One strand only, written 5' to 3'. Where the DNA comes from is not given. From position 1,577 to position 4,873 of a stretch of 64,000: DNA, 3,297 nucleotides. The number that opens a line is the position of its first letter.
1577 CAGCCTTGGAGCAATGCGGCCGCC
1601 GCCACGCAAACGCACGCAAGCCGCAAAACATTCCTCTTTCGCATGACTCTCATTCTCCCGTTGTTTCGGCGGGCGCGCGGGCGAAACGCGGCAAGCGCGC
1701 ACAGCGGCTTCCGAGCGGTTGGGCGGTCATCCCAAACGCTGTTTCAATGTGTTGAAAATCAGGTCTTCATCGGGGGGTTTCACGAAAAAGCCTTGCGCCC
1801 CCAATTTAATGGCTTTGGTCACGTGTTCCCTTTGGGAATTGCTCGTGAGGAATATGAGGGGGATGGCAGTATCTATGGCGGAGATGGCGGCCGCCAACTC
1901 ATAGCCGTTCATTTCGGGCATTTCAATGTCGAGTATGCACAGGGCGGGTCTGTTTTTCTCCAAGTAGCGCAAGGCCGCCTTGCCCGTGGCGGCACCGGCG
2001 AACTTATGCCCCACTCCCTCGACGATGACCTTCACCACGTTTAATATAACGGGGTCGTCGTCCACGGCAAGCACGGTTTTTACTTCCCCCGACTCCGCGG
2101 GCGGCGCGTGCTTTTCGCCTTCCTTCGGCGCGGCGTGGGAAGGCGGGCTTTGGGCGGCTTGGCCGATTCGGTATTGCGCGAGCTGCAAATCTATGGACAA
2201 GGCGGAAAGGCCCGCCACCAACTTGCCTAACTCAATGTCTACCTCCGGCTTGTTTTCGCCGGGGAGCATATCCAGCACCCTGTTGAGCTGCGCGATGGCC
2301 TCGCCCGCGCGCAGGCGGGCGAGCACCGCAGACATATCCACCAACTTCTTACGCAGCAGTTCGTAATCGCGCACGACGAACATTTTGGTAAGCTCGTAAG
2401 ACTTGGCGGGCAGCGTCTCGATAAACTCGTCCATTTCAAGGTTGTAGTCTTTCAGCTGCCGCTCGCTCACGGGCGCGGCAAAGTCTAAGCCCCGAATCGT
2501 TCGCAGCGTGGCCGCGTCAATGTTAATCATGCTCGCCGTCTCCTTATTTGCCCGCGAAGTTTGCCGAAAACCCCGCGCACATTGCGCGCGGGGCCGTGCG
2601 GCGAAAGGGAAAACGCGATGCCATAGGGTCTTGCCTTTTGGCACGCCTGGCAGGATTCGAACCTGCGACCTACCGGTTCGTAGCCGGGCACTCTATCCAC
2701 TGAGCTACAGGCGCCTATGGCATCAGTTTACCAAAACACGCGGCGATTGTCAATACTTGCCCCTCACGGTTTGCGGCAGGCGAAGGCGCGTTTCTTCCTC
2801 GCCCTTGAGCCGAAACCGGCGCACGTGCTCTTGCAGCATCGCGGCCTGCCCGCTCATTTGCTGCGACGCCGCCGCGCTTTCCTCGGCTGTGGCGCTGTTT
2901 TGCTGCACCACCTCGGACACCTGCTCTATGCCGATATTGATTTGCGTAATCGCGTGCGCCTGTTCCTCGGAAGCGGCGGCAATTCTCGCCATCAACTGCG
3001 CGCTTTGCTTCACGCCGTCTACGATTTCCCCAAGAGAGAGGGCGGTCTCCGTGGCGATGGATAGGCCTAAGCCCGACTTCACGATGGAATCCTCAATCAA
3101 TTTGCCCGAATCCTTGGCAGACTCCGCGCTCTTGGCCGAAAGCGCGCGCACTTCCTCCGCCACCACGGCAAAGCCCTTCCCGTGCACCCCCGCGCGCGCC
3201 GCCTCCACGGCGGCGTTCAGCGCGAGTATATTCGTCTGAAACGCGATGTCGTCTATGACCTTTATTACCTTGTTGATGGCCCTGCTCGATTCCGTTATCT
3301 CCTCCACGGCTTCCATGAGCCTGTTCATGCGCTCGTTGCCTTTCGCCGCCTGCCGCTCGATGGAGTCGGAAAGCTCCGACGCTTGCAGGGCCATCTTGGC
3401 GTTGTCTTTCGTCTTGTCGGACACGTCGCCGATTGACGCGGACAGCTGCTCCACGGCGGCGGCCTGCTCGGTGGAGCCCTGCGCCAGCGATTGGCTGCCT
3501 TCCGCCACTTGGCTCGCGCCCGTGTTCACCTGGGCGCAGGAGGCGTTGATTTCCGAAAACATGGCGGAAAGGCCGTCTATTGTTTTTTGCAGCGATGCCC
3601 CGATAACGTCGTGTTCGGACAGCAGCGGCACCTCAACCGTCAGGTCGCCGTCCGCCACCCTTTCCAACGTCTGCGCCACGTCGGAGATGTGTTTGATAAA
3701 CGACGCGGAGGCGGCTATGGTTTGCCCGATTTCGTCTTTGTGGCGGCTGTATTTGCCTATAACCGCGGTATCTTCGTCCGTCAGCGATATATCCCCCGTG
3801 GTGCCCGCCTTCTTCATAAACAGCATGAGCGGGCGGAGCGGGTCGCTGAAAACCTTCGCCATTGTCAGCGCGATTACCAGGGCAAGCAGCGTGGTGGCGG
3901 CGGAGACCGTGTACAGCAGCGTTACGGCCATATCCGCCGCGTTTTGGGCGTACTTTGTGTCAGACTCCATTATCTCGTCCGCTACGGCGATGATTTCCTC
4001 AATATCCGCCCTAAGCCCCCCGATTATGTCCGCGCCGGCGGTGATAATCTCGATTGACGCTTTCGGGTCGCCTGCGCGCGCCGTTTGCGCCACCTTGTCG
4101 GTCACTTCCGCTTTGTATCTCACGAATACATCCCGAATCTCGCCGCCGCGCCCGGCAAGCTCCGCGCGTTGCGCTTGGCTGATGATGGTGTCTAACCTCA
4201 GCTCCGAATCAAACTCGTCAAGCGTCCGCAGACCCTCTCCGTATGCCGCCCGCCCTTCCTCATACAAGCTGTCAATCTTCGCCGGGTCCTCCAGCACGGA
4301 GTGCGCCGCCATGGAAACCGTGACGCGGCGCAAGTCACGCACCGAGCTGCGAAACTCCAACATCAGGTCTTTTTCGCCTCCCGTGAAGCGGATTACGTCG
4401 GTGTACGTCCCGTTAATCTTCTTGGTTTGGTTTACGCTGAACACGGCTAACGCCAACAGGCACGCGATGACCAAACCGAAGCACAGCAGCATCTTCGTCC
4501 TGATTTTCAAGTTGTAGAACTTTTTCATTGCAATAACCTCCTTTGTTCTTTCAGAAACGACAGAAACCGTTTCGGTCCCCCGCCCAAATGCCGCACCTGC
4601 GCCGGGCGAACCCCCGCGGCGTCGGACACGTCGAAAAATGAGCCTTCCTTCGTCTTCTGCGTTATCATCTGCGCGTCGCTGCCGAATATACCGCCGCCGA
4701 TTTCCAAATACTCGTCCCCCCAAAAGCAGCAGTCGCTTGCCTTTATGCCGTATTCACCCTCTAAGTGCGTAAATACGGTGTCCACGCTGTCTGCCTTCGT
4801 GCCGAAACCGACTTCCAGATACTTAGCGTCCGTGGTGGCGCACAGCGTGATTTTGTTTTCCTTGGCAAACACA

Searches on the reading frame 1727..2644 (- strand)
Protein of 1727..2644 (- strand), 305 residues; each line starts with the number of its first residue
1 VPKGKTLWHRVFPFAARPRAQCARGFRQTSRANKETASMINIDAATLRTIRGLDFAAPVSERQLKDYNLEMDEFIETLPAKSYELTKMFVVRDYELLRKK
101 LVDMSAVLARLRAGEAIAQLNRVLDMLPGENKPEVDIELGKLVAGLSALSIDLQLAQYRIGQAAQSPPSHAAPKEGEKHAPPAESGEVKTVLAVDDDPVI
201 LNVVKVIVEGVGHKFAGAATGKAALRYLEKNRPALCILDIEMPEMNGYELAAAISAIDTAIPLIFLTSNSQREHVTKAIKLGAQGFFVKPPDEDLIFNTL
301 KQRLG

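Call 82: search_protein_families(library=pfam, proteins=[window:1727-2644:-], max_evalue=0.000001)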
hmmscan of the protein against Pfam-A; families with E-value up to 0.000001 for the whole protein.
window:1727-2644:- (305 aa): 1 family
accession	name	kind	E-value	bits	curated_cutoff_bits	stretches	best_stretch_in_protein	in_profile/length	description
PF00072.30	Response_reg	-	1.5e-25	90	30.2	1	191-299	1-109/111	Response regulator receiver domain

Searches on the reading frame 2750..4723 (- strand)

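Call 82: search_protein_families(library=pfam, proteins=[window:2750-4723:-], max_evalue=0.000001)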
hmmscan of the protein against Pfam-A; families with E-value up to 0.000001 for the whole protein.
window:2750-4723:- (657 aa): 1 family
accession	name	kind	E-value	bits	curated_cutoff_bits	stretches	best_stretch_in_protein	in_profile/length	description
PF00015.26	MCPsignal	-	5.2e-42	144.1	34.6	1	450-605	2-171/172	Methyl-accepting chemotaxis protein (MCP) signalling domain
